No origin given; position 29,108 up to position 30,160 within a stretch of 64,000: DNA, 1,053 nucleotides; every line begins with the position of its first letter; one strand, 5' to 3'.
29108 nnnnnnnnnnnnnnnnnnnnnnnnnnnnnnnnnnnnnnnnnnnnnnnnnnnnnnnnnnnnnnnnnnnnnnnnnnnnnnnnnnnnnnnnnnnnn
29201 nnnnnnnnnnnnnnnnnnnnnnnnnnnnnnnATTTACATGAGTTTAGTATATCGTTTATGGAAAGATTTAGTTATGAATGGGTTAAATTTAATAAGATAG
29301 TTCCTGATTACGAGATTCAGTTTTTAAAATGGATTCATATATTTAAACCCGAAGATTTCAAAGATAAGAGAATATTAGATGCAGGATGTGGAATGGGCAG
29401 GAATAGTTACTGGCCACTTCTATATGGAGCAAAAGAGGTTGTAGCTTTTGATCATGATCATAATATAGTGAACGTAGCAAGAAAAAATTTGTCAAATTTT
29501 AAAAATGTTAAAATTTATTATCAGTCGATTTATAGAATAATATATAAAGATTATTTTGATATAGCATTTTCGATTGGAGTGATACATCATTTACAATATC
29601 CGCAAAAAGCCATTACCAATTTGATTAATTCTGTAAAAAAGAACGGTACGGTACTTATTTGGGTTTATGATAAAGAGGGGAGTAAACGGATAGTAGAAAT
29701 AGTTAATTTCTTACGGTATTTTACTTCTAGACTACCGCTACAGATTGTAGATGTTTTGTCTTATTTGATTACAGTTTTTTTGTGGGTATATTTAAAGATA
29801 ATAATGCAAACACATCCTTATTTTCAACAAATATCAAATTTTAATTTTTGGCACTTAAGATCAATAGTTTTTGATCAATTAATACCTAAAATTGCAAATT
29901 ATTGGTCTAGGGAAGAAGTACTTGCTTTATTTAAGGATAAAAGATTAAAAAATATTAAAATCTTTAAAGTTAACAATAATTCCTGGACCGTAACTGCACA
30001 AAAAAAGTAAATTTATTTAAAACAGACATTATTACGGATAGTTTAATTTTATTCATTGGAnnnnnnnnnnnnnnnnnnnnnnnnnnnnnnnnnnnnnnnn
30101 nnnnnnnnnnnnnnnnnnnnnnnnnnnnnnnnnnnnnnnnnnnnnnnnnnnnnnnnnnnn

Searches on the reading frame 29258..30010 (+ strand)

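Call 53: search_protein_families(library=pfam, proteins=[window:29258-30010:+], max_evalue=0.001)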
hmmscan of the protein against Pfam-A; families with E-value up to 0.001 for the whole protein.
window:29258-30010:+ (250 aa): 10 families
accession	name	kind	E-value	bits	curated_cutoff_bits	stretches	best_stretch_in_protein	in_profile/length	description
PF08241.18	Methyltransf_11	-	2.2e-13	51.1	21.2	1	40-134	1-95/95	Methyltransferase domain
PF13847.12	Methyltransf_31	-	5.4e-13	49.3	27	1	35-137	3-112/145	Methyltransferase domain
PF13649.12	Methyltransf_25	-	1.6e-11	45.2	27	1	39-130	1-97/97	Methyltransferase domain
PF13489.12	Methyltransf_23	-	1.2e-10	41.8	27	1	24-141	11-123/164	Methyltransferase domain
PF08003.17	Methyltransf_9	-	1.8e-09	37.5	23.8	1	25-144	104-227/315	Protein of unknown function (DUF1698)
PF08242.18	Methyltransf_12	-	7.5e-08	33.4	30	1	40-131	1-97/98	Methyltransferase domain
PF03848.20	TehB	-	5.4e-07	29.7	20.4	1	36-129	31-123/193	Tellurite resistance protein TehB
PF05175.20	MTS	-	4.8e-05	23.5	23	1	35-111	31-110/170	Methyltransferase small domain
PF06325.19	PrmA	-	6.9e-05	22.9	22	1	35-80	161-206/296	Ribosomal protein L11 methyltransferase (PrmA)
PF00398.26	RrnaAD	-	0.00033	20.3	24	1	12-112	20-107/263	Ribosomal RNA adenine dimethylase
